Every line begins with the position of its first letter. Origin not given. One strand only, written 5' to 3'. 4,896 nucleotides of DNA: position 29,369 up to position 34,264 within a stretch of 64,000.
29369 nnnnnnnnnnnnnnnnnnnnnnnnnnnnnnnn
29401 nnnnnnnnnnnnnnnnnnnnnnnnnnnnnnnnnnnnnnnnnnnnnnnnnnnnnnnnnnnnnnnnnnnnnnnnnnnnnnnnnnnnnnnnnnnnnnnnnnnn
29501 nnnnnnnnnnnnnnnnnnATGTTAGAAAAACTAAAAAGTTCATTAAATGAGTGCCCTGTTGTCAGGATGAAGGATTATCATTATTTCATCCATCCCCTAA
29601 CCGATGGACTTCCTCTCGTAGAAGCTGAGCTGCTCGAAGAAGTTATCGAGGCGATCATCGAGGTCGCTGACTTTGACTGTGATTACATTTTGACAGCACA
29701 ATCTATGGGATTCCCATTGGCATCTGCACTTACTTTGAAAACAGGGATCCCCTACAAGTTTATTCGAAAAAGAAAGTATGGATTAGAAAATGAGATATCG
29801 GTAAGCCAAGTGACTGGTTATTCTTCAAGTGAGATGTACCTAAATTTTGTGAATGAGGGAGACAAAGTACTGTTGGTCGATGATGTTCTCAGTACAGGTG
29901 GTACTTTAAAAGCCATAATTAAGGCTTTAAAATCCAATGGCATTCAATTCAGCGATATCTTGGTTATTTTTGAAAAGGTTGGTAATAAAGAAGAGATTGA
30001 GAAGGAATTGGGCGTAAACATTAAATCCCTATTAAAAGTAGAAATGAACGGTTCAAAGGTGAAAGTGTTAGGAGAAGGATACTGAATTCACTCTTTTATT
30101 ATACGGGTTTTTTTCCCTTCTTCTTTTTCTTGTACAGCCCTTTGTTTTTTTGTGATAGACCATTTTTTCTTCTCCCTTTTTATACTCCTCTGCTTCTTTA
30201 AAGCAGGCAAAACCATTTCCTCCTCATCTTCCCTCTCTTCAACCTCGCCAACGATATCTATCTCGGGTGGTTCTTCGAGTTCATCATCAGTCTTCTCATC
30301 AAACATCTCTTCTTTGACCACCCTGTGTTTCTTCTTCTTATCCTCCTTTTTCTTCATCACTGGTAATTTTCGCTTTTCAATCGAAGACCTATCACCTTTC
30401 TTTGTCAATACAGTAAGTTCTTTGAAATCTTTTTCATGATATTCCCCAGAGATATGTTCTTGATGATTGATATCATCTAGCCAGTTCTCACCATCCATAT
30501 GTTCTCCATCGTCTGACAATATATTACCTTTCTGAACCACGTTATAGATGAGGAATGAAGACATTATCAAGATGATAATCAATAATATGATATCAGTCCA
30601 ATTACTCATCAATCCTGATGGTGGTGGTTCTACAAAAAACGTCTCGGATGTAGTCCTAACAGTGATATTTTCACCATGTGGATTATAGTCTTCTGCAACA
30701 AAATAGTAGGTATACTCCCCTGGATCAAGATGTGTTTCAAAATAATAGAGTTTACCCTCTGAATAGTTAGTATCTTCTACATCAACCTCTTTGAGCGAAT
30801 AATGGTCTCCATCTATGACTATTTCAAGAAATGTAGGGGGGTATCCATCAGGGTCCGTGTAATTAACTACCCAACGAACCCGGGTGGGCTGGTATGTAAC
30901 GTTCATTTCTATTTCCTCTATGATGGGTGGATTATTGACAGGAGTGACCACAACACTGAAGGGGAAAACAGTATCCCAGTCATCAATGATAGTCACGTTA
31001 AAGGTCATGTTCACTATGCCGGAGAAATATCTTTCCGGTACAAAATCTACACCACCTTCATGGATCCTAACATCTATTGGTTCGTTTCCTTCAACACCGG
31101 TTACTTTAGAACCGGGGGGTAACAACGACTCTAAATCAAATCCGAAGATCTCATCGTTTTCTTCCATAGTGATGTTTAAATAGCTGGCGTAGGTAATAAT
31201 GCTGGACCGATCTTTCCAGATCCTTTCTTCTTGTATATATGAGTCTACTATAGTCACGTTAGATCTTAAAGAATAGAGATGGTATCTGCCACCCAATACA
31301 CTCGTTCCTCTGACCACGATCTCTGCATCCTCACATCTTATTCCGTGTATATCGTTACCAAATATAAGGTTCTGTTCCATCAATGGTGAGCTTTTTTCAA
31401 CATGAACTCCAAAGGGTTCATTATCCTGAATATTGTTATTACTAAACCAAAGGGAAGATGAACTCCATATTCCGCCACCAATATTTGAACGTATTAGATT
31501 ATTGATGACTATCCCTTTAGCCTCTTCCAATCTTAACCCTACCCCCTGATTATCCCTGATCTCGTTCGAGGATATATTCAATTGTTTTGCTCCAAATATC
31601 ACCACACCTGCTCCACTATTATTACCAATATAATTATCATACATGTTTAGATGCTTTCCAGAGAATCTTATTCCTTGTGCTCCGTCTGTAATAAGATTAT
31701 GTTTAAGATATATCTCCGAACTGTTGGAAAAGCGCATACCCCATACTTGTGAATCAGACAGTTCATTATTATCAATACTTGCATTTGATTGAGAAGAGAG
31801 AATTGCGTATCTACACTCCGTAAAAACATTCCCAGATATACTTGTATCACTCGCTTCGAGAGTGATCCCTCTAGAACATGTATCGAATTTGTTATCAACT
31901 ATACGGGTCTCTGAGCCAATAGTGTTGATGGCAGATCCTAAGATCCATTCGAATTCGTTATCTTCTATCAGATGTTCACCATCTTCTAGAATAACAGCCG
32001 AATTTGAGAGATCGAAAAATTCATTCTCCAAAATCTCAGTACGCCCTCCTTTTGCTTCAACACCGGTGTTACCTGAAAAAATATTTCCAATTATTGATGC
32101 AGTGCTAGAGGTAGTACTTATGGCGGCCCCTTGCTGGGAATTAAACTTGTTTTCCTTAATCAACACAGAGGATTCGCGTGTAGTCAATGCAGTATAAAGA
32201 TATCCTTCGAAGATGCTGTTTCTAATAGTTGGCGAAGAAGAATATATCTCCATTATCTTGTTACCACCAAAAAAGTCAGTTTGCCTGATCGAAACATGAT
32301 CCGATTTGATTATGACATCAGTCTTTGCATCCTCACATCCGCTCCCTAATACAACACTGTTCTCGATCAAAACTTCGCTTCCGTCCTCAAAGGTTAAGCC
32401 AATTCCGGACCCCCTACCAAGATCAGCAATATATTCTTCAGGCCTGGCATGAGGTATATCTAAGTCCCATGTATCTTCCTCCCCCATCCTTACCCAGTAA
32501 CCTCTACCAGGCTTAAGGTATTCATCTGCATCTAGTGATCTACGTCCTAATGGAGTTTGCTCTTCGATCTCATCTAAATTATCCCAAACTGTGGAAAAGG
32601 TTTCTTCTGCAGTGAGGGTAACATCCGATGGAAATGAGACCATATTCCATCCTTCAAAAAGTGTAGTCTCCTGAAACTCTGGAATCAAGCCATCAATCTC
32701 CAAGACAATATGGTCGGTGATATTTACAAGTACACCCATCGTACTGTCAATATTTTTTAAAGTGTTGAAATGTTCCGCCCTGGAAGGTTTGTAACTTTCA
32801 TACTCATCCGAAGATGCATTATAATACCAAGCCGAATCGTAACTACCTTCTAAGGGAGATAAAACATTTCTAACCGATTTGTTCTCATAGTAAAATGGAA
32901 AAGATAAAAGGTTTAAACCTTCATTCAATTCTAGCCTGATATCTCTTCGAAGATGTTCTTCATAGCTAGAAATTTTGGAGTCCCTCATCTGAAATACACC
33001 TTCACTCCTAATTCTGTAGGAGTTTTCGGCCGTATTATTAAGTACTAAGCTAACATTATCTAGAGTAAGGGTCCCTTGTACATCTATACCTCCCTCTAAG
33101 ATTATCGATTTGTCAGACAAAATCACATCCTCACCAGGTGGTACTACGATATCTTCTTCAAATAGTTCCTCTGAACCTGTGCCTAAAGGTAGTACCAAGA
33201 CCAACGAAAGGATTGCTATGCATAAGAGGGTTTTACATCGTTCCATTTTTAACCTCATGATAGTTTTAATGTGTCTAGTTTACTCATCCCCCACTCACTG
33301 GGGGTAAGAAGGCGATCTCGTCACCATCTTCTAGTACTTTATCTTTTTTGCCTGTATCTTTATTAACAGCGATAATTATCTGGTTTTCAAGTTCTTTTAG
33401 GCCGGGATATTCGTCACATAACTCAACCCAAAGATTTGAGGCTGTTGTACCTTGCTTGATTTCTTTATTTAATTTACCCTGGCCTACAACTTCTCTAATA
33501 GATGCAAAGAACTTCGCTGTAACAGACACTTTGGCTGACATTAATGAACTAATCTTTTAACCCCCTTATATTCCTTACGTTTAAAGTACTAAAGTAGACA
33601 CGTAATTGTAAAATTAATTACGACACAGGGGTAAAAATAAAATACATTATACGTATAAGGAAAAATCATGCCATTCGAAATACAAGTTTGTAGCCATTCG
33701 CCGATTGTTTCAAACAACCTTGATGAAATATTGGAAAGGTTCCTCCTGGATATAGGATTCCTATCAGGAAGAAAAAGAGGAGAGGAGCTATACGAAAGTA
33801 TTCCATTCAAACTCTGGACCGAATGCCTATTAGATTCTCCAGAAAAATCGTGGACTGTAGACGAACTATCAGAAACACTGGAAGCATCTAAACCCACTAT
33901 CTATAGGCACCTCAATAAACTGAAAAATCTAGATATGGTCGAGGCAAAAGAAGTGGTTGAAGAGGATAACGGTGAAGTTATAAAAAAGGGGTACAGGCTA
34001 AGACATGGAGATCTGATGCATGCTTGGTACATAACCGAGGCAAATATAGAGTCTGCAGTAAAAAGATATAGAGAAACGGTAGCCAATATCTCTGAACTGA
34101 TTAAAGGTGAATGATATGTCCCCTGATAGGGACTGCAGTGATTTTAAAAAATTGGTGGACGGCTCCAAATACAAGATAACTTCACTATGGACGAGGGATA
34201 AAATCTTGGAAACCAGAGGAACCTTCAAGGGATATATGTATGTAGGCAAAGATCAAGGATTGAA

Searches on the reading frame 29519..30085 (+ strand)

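Call 31: search_protein_families(library=pfam, proteins=[window:29519-30085:+], max_evalue=0.00001)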
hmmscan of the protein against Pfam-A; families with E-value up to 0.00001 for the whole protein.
window:29519-30085:+ (188 aa): 1 family
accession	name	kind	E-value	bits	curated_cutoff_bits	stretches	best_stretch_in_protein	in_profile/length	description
PF00156.33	Pribosyltran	-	8.7e-15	54.8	26.3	1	41-162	17-135/158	Phosphoribosyl transferase domain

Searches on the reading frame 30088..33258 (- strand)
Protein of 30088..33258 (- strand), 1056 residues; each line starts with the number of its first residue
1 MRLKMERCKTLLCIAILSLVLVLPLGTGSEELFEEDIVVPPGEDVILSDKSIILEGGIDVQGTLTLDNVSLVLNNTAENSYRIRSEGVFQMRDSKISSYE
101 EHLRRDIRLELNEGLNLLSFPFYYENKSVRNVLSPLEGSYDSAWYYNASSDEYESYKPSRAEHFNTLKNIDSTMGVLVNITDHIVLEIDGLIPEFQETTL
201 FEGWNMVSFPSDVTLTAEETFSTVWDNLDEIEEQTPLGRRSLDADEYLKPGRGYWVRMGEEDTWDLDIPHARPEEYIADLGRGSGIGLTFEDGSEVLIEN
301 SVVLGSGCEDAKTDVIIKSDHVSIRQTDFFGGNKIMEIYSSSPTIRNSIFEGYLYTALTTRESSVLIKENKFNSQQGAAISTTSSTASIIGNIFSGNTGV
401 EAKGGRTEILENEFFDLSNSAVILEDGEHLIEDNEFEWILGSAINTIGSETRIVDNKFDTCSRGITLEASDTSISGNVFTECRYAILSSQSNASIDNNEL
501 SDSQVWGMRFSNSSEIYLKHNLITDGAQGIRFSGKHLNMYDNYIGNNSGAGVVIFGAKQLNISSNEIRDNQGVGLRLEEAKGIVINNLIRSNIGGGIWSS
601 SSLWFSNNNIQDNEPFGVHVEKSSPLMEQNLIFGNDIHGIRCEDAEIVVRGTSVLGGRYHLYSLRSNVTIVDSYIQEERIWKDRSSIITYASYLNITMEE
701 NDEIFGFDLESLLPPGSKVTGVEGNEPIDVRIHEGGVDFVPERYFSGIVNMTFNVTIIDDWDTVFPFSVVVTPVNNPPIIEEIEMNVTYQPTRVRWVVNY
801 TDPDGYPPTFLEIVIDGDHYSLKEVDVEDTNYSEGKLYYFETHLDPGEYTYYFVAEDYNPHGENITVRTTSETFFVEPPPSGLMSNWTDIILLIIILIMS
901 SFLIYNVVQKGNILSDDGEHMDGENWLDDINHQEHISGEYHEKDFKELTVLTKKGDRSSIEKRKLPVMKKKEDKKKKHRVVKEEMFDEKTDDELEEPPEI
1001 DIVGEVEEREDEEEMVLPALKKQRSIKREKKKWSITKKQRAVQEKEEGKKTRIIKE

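Call 31: search_protein_families(library=pfam, proteins=[window:30088-33258:-], max_evalue=0.00001)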
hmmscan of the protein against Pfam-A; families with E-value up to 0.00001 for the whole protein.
window:30088-33258:- (1056 aa): 2 families
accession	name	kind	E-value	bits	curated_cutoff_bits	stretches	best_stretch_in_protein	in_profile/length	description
PF13229.12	Beta_helix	-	4.5e-33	114.5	25.9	4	464-601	2-146/158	Right handed beta helix region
PF05048.19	NosD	-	1.6e-25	90.2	23.6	2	445-613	3-172/212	Periplasmic copper-binding protein (NosD)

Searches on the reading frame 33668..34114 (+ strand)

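Call 31: search_protein_families(library=pfam, proteins=[window:33668-34114:+], max_evalue=0.00001)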
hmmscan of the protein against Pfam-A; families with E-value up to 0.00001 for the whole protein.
window:33668-34114:+ (148 aa): 2 families
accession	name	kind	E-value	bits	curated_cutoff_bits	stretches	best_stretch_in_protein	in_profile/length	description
PF01022.26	HTH_5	-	8.5e-08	32.4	22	1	60-92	14-46/47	Bacterial regulatory protein, arsR family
PF01978.25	TrmB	-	4.5e-06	26.9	25.6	0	61-95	22-56/68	Sugar-specific transcriptional regulator TrmB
